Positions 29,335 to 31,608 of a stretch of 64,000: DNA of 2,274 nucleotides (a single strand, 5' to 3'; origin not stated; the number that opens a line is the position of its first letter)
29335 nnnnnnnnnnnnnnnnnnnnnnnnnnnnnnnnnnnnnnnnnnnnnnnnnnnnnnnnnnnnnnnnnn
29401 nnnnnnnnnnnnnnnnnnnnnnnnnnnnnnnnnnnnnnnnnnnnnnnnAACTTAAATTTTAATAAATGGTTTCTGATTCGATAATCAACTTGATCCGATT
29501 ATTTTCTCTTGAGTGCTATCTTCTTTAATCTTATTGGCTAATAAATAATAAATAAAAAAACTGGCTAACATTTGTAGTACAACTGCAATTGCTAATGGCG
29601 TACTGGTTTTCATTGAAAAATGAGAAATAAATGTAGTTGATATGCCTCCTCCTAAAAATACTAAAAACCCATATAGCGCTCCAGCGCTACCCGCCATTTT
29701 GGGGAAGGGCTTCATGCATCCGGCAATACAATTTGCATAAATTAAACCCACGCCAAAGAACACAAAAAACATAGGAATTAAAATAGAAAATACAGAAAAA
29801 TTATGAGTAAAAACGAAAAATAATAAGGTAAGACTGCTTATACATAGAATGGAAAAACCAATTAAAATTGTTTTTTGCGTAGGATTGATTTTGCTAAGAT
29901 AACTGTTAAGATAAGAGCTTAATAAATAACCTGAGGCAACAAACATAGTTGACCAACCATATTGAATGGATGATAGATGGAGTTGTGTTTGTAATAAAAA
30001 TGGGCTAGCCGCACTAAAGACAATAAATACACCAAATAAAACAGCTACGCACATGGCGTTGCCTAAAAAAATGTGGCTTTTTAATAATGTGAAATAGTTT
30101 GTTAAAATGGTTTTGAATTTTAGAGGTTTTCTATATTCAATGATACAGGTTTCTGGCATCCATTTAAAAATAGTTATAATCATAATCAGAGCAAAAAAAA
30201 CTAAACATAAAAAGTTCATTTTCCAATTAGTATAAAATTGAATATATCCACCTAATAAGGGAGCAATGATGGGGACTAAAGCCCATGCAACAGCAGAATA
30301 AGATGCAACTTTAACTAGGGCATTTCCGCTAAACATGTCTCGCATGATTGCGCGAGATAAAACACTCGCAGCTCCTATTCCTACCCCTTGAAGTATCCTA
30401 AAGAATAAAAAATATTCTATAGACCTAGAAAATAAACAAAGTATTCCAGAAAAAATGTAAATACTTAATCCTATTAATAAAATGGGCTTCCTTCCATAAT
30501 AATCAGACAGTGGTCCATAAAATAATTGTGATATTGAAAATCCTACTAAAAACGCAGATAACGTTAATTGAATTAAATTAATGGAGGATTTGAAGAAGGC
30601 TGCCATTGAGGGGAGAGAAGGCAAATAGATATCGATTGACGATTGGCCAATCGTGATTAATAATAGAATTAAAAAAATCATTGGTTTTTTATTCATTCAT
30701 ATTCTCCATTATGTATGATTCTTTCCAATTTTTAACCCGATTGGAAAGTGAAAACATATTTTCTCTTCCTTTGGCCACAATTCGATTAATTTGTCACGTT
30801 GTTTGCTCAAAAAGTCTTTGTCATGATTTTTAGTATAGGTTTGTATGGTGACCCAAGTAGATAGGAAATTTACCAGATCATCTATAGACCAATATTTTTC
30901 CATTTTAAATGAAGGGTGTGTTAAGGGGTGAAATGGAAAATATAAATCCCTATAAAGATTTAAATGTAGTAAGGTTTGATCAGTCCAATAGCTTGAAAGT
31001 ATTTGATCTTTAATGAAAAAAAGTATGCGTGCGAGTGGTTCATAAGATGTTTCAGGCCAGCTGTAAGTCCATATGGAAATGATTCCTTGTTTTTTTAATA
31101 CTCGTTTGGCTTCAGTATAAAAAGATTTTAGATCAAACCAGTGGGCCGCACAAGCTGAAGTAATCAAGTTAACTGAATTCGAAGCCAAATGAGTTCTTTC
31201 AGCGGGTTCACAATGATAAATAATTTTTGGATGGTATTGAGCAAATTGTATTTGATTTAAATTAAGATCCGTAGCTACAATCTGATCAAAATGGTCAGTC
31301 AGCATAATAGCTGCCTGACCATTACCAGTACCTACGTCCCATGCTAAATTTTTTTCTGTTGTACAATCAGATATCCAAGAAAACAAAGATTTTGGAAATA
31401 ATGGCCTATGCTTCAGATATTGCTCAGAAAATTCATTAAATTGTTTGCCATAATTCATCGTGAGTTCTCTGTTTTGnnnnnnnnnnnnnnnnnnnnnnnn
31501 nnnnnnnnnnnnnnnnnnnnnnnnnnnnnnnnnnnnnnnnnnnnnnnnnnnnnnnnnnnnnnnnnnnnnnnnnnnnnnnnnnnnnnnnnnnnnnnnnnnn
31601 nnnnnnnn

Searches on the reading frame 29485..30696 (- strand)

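Call 26: search_protein_families(library=pfam, proteins=[window:29485-30696:-], max_evalue=0.01)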
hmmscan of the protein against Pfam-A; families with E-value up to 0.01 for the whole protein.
window:29485-30696:- (403 aa): 3 families
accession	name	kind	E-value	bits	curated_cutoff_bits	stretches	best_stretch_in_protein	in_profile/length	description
PF07690.21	MFS_1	-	2e-38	132.7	33.4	1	13-353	4-346/347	Major Facilitator Superfamily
PF00083.30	Sugar_tr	-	6.4e-15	55.4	22.3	1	41-183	47-194/452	Sugar (and other) transporter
PF05977.19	MFS_3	-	0.0051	15.7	27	1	40-291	48-301/524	Transmembrane secretion effector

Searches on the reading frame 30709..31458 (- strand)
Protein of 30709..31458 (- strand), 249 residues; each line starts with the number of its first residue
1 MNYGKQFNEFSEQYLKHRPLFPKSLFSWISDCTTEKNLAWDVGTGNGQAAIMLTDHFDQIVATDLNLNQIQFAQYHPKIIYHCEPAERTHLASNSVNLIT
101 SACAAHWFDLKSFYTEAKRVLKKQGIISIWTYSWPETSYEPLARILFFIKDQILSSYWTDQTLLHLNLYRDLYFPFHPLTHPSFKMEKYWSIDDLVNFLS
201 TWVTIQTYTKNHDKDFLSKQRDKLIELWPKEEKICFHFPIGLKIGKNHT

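Call 26: search_protein_families(library=pfam, proteins=[window:30709-31458:-], max_evalue=0.01)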
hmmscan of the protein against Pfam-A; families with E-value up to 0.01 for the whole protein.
window:30709-31458:- (249 aa): 5 families
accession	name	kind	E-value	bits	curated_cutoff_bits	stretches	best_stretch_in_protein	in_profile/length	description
PF08241.18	Methyltransf_11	-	1.8e-14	54.6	21.2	1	41-128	2-94/95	Methyltransferase domain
PF13649.12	Methyltransf_25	-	1.1e-10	42.5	27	1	41-125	3-97/97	Methyltransferase domain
PF13847.12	Methyltransf_31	-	2.4e-06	27.7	27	1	40-133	8-113/145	Methyltransferase domain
PF08242.18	Methyltransf_12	-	1.5e-05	26.1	30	1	41-127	2-98/98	Methyltransferase domain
PF05219.18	DREV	-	0.0063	16.1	26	1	20-68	81-127/265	DREV methyltransferase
